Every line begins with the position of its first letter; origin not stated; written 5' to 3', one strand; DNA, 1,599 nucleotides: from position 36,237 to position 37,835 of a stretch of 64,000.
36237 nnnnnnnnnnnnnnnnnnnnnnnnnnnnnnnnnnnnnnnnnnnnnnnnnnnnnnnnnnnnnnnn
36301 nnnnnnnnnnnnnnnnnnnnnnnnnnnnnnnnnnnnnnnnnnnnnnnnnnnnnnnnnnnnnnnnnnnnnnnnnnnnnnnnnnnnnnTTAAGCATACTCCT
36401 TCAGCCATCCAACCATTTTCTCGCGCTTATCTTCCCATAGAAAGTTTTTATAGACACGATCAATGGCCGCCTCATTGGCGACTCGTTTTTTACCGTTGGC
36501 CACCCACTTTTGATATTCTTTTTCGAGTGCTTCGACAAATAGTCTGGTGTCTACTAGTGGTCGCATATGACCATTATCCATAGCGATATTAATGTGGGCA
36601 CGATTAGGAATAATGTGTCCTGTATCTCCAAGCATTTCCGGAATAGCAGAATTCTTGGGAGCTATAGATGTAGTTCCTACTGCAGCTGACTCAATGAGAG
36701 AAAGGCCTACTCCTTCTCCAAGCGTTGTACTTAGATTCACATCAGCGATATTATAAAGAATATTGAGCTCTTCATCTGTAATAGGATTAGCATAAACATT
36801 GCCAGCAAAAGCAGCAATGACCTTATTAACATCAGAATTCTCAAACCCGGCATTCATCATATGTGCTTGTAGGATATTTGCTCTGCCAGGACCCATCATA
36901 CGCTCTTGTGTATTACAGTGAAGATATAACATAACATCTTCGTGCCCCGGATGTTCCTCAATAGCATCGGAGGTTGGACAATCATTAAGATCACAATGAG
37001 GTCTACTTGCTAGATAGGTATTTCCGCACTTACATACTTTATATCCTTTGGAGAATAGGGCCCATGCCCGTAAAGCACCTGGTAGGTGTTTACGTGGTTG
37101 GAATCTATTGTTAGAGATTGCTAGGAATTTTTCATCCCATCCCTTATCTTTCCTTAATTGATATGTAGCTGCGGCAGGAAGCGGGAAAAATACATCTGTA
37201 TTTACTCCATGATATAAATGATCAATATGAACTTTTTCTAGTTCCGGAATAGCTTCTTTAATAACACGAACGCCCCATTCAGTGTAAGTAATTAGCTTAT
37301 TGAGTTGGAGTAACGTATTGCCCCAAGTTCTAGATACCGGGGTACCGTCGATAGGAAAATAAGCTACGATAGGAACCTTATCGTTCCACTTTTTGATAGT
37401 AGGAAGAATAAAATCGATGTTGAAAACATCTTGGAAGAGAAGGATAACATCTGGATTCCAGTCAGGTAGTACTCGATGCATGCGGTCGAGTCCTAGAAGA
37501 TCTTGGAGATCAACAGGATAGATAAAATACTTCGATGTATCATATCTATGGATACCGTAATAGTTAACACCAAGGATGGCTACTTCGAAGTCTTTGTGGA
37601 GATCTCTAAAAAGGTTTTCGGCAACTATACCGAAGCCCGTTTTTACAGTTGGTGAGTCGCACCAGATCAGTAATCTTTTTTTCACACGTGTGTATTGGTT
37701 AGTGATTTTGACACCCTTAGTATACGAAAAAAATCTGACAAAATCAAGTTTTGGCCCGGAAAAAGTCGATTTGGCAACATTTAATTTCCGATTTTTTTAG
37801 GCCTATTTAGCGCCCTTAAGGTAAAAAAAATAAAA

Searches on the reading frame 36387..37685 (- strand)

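Call 9: search_protein_families(library=pfam, proteins=[window:36387-37685:-], max_evalue=0.01)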
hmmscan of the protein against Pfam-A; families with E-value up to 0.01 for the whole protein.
window:36387-37685:- (432 aa): 2 families
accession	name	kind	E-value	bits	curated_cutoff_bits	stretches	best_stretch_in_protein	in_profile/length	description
PF00534.26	Glycos_transf_1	-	3.6e-07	30.3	26.4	1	302-361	81-136/172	Glycosyl transferases group 1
PF13692.12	Glyco_trans_1_4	-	2.3e-06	28.4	27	1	293-362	63-127/142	Glycosyl transferases group 1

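Call 44: search_protein_families(library=phrogs, proteins=[window:36387-37682:-], max_evalue=0.01)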
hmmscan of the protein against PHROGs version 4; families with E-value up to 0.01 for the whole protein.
window:36387-37682:- (431 aa): 2 families
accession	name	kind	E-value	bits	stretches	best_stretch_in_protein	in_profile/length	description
phrog_2170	-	moron, auxiliary metabolic gene and host takeover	1e-31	111.4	1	2-415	3-366/374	glycosyltransferase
phrog_4356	-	moron, auxiliary metabolic gene and host takeover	0.00063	20.1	0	301-366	182-245/307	glycosyltransferase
